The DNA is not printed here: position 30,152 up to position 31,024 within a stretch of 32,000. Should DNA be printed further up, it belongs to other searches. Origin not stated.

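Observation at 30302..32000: Tetrahaem cytochrome c translationally coupled to a large sequon-dense surface protein: candidate extracellular electron-transfer module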

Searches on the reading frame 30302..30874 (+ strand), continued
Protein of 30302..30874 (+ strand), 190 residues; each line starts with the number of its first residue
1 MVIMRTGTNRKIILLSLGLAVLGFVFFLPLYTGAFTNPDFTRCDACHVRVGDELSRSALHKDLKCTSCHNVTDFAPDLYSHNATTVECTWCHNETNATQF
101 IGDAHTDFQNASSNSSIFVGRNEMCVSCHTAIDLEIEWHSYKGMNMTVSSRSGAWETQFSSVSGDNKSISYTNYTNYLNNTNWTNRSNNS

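Call 36: predict_structure(alignment_id=A1)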
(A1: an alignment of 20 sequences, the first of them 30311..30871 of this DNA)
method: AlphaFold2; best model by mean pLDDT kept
length: 187 residues; sequences in the alignment: 20
mean_pLDDT: 42.5   pTM: 0.26
mean pLDDT of the five models: 42.5, 40.9, 40.1, 39.6, 38.8
residues with pLDDT >= 90: 0; 70-90: 14; 50-70: 25; < 50: 148
segments of 3 or more residues with pLDDT < 50: 25-98, 111-115, 122-148, 150-175, 177-187
pLDDT, mean of each block of 10 residues (from residue 1): 66 78 48 30 28 29 41 39 42 47 52 47 43 29 39 35 34 43 33
secondary structure, 60 per line:
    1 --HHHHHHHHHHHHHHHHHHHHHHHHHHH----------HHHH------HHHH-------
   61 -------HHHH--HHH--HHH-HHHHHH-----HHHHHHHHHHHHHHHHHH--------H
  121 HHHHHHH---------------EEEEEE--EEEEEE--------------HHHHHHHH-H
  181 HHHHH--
elements in order: H3-29 H40-43 H50-53 H68-71 H83-88 H94-111 H120-127 E143-148 E151-156 H171-178 H180-185

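Call 42: search_protein_families(library=pfam, proteins=[L001:8274-10382:+, L018:6208-8316:+], max_evalue=1)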
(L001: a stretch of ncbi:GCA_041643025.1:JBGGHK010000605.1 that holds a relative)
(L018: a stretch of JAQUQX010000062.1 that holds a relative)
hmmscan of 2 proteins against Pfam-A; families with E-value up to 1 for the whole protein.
L001:8274-10382:+ (703 aa): 3 families
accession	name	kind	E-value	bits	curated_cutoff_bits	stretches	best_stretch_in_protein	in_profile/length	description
PF09136.16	Glucodextran_B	-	1.6e-19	70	27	2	27-104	1-82/83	Glucodextranase, domain B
PF20033.5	DUF6438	-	0.0077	16.9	30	0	118-152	58-92/116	Domain of unknown function (DUF6438)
PF17936.7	Big_6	-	0.69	10.6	27.6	0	41-99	11-78/83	Bacterial Ig domain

L018:6208-8316:+ (703 aa): 3 families
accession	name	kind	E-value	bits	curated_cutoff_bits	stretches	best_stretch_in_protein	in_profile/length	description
PF09136.16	Glucodextran_B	-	1.3e-17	63.9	27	3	26-103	1-82/83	Glucodextranase, domain B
PF19077.6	Big_13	-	1.9e-05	25.5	27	1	123-187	28-101/102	Bacterial Ig-like domain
PF17936.7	Big_6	-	0.003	18.2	27.6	1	201-263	7-77/83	Bacterial Ig domain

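Call 44: search_solved_structures(query=window:30311-30871:+, max_evalue=10, show_alignments=1)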
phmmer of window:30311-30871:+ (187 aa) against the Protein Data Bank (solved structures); distinct sequences matched with E-value up to 10: 14.
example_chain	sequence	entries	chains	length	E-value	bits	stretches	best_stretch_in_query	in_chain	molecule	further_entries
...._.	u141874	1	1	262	0.048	16.5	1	86-182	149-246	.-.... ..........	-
4rkm_A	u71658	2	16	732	0.19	14.5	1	38-110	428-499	MccA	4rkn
2k9h_A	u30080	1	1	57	0.26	14.1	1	60-103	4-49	Glycoprotein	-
4v7e_Bb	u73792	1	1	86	0.34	13.7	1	53-90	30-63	40S ribosomal protein S27E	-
8ip8_xa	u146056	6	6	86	0.34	13.7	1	53-90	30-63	40S ribosomal protein eS27 | 40S ribosomal protein S27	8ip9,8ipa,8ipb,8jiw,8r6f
4v3p_SX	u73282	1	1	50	0.45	13.3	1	58-90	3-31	40S ribosomal protein S27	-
1vd4_A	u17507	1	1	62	0.79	12.5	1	56-93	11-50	Transcription initiation factor IIE, alpha subunit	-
7qix_V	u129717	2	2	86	0.9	12.3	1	53-89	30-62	40S ribosomal protein S27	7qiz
6az1_c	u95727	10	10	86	1.2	11.8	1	56-90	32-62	ribosomal protein S27e | Putative 40S ribosomal protein S27-1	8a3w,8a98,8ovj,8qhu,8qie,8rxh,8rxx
1qo8_A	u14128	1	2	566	1.7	11.4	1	34-97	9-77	FLAVOCYTOCHROME C3 FUMARATE REDUCTASE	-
8ydm_C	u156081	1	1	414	3.2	10.5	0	60-80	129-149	Cytochrome c-554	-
28pb_A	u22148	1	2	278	3.6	10.3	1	35-176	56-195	Cytochrome c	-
1gyo_A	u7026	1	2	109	5.6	9.7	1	43-74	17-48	CYTOCHROME C3, A DIMERIC CLASS III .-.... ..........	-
1czj_A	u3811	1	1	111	9.8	8.9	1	46-126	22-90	CYTOCHROME C3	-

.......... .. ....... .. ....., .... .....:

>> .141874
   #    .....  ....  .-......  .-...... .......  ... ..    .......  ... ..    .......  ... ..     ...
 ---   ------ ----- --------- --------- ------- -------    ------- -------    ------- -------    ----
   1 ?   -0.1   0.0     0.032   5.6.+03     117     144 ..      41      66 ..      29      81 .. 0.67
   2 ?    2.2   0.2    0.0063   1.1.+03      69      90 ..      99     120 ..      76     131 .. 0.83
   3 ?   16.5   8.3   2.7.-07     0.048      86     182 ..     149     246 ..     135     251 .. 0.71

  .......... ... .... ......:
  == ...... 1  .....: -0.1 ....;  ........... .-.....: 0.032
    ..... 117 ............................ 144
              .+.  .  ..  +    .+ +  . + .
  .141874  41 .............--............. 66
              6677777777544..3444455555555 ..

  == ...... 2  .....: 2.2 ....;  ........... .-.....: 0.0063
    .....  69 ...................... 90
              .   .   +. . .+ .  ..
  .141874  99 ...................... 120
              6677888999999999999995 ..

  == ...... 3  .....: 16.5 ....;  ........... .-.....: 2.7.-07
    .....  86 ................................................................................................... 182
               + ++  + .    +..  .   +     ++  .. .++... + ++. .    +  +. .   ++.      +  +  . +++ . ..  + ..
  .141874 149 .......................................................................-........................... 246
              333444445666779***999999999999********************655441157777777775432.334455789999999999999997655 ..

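Call 77: find_related_loci(query=A1, collection=metagenome_contigs, flank=3500)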
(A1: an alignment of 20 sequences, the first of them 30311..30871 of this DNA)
Query A1 (187 aa) in metagenome_contigs; peptide patterns used: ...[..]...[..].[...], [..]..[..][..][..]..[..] (x = any residue, [..] = any of these).
55 stretches matched a pattern, but none encodes a relative of the query by tblastn (E <= 1e-3).

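Call 78: find_encoding_contigs(protein=P0027, flank=5000, max_places=3)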
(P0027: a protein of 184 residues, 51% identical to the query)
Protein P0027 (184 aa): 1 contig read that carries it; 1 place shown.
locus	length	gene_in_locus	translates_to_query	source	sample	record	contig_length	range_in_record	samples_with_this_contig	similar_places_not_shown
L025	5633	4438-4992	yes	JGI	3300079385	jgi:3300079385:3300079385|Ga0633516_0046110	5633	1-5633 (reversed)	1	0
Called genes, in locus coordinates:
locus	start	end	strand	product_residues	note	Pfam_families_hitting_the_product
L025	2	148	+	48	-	?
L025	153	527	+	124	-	PF02635:DsrE (faint)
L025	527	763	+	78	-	PF01206:TusA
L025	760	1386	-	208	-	PF01909:NTP_transf_2, PF18765:Polbeta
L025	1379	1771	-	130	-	-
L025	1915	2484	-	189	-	PF01949:Endo_dU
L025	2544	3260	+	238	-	-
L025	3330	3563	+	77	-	PF01037:AsnC_trans_reg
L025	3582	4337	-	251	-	PF12705:PDDEXK_1, PF01930:Cas_Cas4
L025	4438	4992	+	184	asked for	-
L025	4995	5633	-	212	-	?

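Call 87: search_protein_families(library=ncbifam, proteins=[L001:8274-10382:+], max_evalue=1)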
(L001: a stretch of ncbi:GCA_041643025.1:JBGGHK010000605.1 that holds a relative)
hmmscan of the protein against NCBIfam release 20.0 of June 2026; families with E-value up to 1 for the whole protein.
L001:8274-10382:+ (703 aa): 3 families
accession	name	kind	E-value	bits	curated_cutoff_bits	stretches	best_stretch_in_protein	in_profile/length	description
NF033510.3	Ca_tandemer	repeat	0.0011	19.3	50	1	184-260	3-95/96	Ca2+-stabilized repeat-containing adhesin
NF047446.1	barrel_OmpL47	domain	0.0018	18.7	40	1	126-182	8-63/68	OmpL47-type beta-barrel domain-containing protein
TIGR05002.1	NxxGxxAF_repeat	domain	0.21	11.5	50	1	213-238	12-38/57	choice-of-anchor tandem repeat NxxGxxAF-containing protein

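Call 95: find_related_loci(query=A1, collection=viral_contigs, flank=4000)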
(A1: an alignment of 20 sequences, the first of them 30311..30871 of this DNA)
Query A1 (187 aa) in viral_contigs; peptide patterns used: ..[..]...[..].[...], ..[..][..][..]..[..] (x = any residue, [..] = any of these).
19 stretches matched a pattern, but none encodes a relative of the query by tblastn (E <= 1e-3).
